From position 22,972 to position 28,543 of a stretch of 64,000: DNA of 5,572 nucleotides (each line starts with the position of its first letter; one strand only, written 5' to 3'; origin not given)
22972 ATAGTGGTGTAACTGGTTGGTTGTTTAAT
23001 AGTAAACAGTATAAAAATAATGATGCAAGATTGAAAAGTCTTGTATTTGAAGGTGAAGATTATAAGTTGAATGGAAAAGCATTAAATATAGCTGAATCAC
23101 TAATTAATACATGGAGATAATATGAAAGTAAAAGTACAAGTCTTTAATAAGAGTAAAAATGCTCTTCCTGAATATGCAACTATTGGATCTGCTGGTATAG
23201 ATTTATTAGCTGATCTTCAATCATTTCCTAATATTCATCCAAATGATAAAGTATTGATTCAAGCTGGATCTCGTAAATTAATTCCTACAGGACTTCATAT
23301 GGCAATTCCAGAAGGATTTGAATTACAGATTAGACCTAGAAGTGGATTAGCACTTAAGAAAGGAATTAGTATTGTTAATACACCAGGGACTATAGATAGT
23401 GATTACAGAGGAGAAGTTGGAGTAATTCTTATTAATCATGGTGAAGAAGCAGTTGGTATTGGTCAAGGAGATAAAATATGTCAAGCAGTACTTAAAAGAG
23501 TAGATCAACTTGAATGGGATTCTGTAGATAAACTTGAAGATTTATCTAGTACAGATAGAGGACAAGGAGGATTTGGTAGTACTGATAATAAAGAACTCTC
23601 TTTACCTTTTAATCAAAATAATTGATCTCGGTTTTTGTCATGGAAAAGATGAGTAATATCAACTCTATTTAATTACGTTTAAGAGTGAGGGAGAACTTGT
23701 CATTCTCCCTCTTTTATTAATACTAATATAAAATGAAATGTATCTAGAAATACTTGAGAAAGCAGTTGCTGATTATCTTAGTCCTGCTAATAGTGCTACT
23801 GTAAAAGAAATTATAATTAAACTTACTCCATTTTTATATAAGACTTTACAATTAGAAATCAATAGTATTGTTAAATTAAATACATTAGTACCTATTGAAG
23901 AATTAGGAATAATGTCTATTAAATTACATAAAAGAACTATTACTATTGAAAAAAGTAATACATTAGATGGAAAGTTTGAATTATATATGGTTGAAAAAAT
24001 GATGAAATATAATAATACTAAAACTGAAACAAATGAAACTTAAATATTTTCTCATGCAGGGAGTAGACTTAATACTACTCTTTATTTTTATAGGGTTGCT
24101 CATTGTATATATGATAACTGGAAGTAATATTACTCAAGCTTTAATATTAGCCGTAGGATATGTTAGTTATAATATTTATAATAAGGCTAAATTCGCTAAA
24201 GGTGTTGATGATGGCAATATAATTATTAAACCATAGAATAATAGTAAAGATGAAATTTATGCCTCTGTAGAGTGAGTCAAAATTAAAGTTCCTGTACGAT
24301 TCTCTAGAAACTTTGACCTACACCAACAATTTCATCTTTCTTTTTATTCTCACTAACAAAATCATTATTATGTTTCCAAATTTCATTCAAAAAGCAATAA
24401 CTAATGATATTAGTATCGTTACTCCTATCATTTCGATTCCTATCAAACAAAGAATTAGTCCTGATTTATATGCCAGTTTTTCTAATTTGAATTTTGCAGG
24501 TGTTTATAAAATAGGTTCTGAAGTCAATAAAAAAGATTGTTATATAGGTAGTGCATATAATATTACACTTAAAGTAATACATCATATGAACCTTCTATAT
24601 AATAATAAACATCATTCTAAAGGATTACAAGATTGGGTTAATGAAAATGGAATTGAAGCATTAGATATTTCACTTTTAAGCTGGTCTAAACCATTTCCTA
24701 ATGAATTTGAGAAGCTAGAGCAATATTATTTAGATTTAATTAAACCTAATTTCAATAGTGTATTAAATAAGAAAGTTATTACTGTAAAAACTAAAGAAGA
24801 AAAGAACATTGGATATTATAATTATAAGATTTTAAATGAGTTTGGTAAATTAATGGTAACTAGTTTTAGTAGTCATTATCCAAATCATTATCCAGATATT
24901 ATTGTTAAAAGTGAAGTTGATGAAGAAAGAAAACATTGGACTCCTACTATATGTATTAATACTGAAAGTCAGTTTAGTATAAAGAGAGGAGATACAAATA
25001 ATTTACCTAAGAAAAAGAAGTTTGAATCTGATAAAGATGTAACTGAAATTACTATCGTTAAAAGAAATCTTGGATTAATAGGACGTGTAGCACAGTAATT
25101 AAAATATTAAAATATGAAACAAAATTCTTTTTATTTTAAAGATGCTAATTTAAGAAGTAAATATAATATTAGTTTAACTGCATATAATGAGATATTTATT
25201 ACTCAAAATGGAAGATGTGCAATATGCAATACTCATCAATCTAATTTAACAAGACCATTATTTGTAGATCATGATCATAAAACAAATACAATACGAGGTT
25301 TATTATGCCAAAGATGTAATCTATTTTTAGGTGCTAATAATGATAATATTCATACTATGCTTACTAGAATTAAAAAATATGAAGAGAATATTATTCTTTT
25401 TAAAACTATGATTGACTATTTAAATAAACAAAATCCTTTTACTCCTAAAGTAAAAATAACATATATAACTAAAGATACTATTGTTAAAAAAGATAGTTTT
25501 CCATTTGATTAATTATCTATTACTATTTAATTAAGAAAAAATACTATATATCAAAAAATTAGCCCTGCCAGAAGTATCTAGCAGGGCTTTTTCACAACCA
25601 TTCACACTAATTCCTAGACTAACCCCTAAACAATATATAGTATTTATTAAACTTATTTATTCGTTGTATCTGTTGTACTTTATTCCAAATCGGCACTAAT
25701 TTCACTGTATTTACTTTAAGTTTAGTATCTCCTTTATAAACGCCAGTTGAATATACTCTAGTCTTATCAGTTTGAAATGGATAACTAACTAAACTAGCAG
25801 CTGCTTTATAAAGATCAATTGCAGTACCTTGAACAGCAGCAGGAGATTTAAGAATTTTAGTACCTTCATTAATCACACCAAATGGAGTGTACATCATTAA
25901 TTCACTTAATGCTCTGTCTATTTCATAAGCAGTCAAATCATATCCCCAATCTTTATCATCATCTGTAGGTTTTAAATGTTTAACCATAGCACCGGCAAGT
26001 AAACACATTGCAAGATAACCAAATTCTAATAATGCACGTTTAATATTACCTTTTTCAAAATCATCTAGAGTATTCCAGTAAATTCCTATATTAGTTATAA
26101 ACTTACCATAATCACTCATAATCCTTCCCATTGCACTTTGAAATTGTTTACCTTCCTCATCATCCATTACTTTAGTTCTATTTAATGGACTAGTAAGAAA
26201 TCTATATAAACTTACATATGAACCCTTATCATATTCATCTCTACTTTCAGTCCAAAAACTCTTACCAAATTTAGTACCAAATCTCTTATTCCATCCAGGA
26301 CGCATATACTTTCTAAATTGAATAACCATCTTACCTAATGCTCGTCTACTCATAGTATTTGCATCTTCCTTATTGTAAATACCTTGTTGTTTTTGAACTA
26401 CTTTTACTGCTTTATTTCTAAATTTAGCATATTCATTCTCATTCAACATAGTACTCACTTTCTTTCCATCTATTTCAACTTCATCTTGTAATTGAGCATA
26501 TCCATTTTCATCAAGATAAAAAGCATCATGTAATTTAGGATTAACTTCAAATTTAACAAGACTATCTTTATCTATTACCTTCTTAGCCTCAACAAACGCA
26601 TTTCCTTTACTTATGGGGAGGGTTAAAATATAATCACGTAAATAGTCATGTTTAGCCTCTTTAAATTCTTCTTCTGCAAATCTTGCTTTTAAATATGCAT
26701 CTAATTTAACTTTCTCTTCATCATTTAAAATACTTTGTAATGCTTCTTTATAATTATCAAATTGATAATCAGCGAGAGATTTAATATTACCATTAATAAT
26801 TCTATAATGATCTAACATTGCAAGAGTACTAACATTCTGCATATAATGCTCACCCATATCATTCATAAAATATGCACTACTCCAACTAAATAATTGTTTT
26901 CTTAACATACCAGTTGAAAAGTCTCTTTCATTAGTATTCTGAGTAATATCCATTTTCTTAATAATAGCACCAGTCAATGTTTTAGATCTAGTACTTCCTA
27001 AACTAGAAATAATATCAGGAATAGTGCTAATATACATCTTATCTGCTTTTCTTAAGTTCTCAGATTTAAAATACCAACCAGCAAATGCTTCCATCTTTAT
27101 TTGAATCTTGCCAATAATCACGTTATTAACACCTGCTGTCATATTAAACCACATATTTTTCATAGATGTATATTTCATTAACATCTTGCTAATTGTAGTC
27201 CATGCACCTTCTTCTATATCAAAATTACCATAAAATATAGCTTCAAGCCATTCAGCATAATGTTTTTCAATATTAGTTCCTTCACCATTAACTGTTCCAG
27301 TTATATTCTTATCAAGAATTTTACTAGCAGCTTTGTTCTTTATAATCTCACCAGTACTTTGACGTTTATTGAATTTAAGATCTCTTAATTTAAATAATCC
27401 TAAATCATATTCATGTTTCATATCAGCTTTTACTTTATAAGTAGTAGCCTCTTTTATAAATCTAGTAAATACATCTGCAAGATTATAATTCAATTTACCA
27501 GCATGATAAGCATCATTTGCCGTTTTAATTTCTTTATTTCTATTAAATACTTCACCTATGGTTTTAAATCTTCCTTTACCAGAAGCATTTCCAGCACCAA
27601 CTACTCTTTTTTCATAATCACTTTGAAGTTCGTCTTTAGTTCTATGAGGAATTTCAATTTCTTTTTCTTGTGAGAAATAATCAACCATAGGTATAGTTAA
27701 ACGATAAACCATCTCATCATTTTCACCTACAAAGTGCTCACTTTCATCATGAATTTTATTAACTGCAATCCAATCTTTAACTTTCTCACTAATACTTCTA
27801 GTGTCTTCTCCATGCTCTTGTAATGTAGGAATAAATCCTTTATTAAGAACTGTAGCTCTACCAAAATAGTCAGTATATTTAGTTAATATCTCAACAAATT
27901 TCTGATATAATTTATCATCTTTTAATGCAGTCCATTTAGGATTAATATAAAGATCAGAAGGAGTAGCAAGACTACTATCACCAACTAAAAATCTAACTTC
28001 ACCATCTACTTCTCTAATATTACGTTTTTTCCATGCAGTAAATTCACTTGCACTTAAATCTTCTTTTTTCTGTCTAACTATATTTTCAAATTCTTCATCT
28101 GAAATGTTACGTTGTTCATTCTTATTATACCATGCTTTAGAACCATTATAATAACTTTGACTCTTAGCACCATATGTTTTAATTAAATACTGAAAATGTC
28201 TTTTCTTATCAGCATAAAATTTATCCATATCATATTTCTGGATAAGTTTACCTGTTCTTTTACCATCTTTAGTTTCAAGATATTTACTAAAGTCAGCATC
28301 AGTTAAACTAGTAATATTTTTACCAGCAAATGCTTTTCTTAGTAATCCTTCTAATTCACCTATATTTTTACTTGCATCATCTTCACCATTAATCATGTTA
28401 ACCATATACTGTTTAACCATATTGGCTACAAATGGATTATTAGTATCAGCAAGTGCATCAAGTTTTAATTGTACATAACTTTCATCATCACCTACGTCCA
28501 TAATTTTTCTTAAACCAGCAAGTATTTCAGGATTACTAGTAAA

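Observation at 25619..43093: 5,824-codon single ORF fusing a DxDxD virion RNA polymerase signature to several thousand residues of unknown cargo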

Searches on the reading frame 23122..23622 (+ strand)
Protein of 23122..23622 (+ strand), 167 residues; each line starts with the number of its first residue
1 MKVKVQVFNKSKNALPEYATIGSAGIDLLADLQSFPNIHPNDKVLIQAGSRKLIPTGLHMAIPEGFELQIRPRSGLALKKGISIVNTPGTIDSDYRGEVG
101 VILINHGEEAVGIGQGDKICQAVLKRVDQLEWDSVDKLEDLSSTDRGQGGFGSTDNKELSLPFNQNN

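Call 86: find_encoding_contigs(protein=window:23122-23622:+, flank=10000, max_places=4)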
Protein window:23122-23622:+ (167 aa): 2 contigs read that carry it; 1 place shown.
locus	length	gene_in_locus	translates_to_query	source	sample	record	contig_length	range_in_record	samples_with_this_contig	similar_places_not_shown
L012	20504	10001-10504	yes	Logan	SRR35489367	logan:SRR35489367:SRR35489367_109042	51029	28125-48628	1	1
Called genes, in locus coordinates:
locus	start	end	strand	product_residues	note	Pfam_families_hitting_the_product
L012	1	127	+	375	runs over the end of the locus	-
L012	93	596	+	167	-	-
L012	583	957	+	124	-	-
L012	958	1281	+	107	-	-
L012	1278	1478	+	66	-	-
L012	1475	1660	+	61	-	-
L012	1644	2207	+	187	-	-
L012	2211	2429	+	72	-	PF13619:KTSC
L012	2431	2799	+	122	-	-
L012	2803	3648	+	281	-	PF21448:DNMK (faint)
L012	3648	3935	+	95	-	-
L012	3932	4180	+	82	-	-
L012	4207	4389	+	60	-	-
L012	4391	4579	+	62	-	-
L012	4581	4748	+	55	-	-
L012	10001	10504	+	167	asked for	PF00692:dUTPase, PF22769:DCD (weak)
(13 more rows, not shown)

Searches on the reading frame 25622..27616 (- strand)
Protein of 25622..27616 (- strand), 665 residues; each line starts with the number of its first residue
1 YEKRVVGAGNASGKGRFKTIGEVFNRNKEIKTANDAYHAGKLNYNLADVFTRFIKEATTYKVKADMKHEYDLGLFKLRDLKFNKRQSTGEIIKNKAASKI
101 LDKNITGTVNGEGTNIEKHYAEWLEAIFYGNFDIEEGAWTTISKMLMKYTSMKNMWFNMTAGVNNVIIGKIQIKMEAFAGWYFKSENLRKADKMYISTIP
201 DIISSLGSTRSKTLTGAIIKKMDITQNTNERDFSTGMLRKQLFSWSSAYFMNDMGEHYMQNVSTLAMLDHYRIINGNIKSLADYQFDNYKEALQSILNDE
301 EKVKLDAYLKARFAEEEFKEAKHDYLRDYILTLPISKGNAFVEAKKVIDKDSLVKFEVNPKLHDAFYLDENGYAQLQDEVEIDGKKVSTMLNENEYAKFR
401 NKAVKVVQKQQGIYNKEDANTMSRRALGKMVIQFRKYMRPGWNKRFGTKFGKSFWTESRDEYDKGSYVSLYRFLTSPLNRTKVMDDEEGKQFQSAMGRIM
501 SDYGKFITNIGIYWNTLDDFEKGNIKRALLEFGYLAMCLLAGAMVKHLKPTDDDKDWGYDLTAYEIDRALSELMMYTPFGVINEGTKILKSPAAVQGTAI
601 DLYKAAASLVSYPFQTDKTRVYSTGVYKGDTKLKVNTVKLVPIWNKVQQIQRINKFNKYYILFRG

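Call 81: predict_structure(alignment_id=A3)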
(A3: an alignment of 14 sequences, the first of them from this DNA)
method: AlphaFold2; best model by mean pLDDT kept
length: 665 residues; sequences in the alignment: 14
mean_pLDDT: 69.1   pTM: 0.57
mean pLDDT of the five models: 69.1, 68.0, 64.4, 57.9, 57.2
residues with pLDDT >= 90: 18; 70-90: 366; 50-70: 170; < 50: 111
segments of 3 or more residues with pLDDT < 50: 148-162, 226-249, 319-321, 482-486, 546-596, 657-665
pLDDT, mean of each block of 10 residues (from residue 1): 80 81 83 77 68 77 80 85 65 77 79 70 69 63 56 35 56 76 87 85 71 85 52 38 44 67 90 87 80 86 84 62 68 83 87 88 90 86 81 81 78 57 64 65 73 62 79 73 48 66 78 80 81 66 49 45 44 37 38 45 68 72 72 73 57 51 35
secondary structure, 60 per line:
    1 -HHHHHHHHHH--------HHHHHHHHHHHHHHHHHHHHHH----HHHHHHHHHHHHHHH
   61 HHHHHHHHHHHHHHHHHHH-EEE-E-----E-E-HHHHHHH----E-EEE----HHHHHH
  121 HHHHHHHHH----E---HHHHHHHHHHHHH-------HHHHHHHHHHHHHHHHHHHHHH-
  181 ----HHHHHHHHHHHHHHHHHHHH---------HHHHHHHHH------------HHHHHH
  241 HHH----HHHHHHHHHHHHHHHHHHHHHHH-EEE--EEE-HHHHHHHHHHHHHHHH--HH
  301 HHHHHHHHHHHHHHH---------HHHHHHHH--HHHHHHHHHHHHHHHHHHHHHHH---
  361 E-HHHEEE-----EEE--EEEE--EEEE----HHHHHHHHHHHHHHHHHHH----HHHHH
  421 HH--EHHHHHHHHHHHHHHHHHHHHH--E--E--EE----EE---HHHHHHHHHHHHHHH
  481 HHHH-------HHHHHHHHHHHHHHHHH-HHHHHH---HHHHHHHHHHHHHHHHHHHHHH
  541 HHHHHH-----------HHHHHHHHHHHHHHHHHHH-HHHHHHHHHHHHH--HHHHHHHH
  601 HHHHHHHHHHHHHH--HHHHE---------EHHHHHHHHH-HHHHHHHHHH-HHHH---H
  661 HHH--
elements in order (helices of 4 or more, strands of 3 or more residues): H2-11 H20-41 H46-79 E81-83 H95-101 E108-110 H115-129 H138-150 H158-179 H185-204 H214-222 H235-243 H248-270 E272-274 E277-279 H281-296 H299-315 H325-332 H335-357 E366-368 E374-376 E379-382 E385-388 H393-411 H416-422 H426-446 H466-484 H492-508 H510-515 H519-546 H558-576 H578-590 H593-614 H617-620 H632-640 H642-651 H653-656 H660-663

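Call 87: fold_search(model_id=the predicted structure, library=pdb)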
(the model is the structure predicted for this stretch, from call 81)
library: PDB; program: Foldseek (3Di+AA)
matches with E <= 10: 151; with E <= 0.001: 0
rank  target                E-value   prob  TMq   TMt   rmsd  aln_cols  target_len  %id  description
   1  7jh5_B                5.5e-01  0.05  0.06  0.11  25.1       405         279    9  Co-LOCKR: de novo designed protein switch (released 2020-09-02)
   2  1u15_A                7.2e-01  0.06  0.09  0.11  31.0       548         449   12  Crystal structure of a duck-delta-crystallin-1 double loop mutant (DLM) (released 2004-10-05)
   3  8f7s_D                9.0e-01  0.04  0.06  0.11  27.4       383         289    9  Gi bound delta-opioid receptor in complex with deltorphin (released 2022-12-14)
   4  6p1k_L                9.9e-01  0.06  0.09  0.11  29.0       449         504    8  Cryo-EM structure of Escherichia coli sigma70 bound RNAP polymerase holoenzyme (released 2020-02-26)
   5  8ef5_M                1.1e+00  0.06  0.09  0.15  25.6       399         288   10  Fentanyl-bound mu-opioid receptor-Gi complex (released 2022-11-09)
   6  9cxi_A                1.1e+00  0.03  0.08  0.07  27.1       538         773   12  Structure of PDE6C in complex with the rod inhibitory p gamma subunit in the absence of added cGMP (released 2024-12-18)
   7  9odn_R                1.2e+00  0.04  0.08  0.12  25.7       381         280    9  Structure of the MOR/Gi/DAMGO Complex, GTP-Bound, G-Primed (released 2026-03-04)
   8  7ezc_B                1.2e+00  0.04  0.08  0.11  29.6       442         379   11  Adenosine A2a receptor mutant-I92N (released 2022-04-13)
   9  1tjw_C                1.2e+00  0.03  0.08  0.10  31.0       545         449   12  Crystal Structure of T161D Duck Delta 2 Crystallin Mutant with bound argininosuccinate (released 2004-09-07)
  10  7v1a_A                1.3e+00  0.04  0.07  0.12  27.8       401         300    8  Stapled TBS peptide from RIAM bound to talin R7R8 domains (released 2023-06-14)
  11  9p24                  1.3e+00  0.03  0.09  0.06  32.3       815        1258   11  Structure of human cardiac sodium channel Nav1.5 in intermediate open state (released 2026-04-08)
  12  7n6g_3R               1.4e+00  0.03  0.07  0.10  54.0       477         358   11  C1 of central pair (released 2022-05-18)
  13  7xm9_A                1.4e+00  0.03  0.09  0.07  29.6       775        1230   11  Cryo-EM structure of human NaV1.7/beta1/beta2-XEN907 (released 2022-11-30)
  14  7p5j_A                1.6e+00  0.03  0.07  0.10  37.2       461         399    9  Cryo-EM structure of human TTYH1 in GDN (released 2021-08-11)
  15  7p5c_A                1.6e+00  0.03  0.07  0.11  36.7       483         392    9  Cryo-EM structure of human TTYH3 in Ca2+ and GDN (released 2021-08-11)
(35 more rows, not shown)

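Call 99: fold_search(model_id=the predicted structure, library=viral)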
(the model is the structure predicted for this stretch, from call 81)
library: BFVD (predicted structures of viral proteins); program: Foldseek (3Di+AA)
matches with E <= 10: 249; with E <= 0.001: 22
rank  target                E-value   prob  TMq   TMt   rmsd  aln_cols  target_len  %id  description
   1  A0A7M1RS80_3          2.7e-27  1.00  0.50  0.26  20.9       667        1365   25  (no name in the UniProt tables at hand)
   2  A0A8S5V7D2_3          6.1e-27  1.00  0.49  0.24  20.2       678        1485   25  Uncharacterized protein [CrAss-like virus sp. ctUXy6]
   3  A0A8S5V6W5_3          1.0e-26  1.00  0.49  0.24  20.5       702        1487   22  Uncharacterized protein [CrAss-like virus sp. ctXt06]
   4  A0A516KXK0            1.6e-25  1.00  0.42  0.22  22.3       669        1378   29  (no name in the UniProt tables at hand)
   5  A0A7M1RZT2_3          1.6e-22  1.00  0.50  0.26  24.4       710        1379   23  Uncharacterized protein [uncultured phage cr127_1]
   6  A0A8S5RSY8            1.1e-17  1.00  0.35  0.36  20.2       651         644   21  Uncharacterized protein (Fragment) [CrAss-like virus sp. ctZ6R2]
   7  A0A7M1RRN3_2          2.0e-14  1.00  0.36  0.27  20.5       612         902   19  Exonuclease [uncultured phage cr4_1]
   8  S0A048                2.6e-14  1.00  0.37  0.19  19.5       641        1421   20  Structural protein [Cellulophaga phage phi14:2]
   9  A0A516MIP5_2          2.0e-13  1.00  0.37  0.29  19.1       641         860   17  (no name in the UniProt tables at hand)
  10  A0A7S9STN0            3.2e-13  1.00  0.35  0.24  20.7       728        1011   16  Uncharacterized protein [Virus NIOZ-UU157]
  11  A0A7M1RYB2            1.3e-12  1.00  0.35  0.20  19.5       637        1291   19  Putative RNA-polymerase subunit [uncultured phage cr111_1]
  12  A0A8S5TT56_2          3.5e-12  1.00  0.36  0.30  20.4       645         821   16  PD-(D/E)XK endonuclease-like domain-containing protein [CrAss-like virus sp. ct3KQ27]
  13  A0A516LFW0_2          5.1e-12  1.00  0.35  0.19  20.1       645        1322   18  (no name in the UniProt tables at hand)
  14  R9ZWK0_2              1.0e-11  1.00  0.39  0.28  18.2       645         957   13  Structural protein [Cellulophaga phage phi17:2]
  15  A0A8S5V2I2            6.3e-11  1.00  0.37  0.19  22.6       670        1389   16  Uncharacterized protein [CrAss-like virus sp. ctelJ1]
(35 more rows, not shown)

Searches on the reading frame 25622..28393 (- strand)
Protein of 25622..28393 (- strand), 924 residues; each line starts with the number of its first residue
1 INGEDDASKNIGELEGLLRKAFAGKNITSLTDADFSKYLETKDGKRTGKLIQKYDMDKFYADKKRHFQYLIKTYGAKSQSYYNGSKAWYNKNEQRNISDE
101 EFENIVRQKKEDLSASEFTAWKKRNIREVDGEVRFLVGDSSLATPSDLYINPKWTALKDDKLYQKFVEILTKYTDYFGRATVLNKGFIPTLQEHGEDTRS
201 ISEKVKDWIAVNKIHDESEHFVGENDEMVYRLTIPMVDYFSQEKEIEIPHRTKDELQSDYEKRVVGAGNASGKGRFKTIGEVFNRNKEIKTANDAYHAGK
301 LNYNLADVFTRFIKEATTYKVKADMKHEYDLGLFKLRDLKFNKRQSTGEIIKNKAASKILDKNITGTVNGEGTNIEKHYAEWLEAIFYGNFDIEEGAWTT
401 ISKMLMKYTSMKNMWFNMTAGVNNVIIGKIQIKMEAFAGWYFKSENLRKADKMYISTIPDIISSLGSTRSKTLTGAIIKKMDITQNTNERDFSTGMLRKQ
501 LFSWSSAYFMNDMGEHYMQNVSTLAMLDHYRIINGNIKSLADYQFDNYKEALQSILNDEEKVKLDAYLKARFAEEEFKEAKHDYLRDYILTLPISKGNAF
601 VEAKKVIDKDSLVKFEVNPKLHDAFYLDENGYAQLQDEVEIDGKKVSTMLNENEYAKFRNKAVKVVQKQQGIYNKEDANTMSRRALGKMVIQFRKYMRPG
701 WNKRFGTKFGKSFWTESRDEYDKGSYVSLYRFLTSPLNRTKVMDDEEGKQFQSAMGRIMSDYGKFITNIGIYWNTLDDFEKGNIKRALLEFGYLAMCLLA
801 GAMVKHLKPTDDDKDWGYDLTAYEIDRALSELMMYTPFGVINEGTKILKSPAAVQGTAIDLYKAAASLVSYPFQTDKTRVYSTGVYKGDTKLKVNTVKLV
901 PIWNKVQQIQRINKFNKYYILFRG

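Call 5: search_protein_families(library=phrogs, proteins=[window:25622-28393:-], max_evalue=0.01)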
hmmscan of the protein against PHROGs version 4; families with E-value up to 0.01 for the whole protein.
window:25622-28393:- (924 aa): 1 family
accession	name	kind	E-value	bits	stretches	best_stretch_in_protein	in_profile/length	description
phrog_10105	-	unknown function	0.0066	17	0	743-788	1-48/210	-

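Call 6: search_protein_families(library=pfam, proteins=[window:25622-28393:-], max_evalue=0.1)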
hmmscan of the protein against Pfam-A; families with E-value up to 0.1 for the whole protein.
window:25622-28393:- (924 aa): 0 families

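Call 25: find_related_loci(query=window:25622-28132:-, collection=viral_contigs, flank=10000)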
Query window:25622-28132:- (837 aa) in viral_contigs; peptide patterns used: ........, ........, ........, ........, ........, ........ (x = any residue, [..] = any of these).
No stretch of DNA in the collection matches any of the patterns.
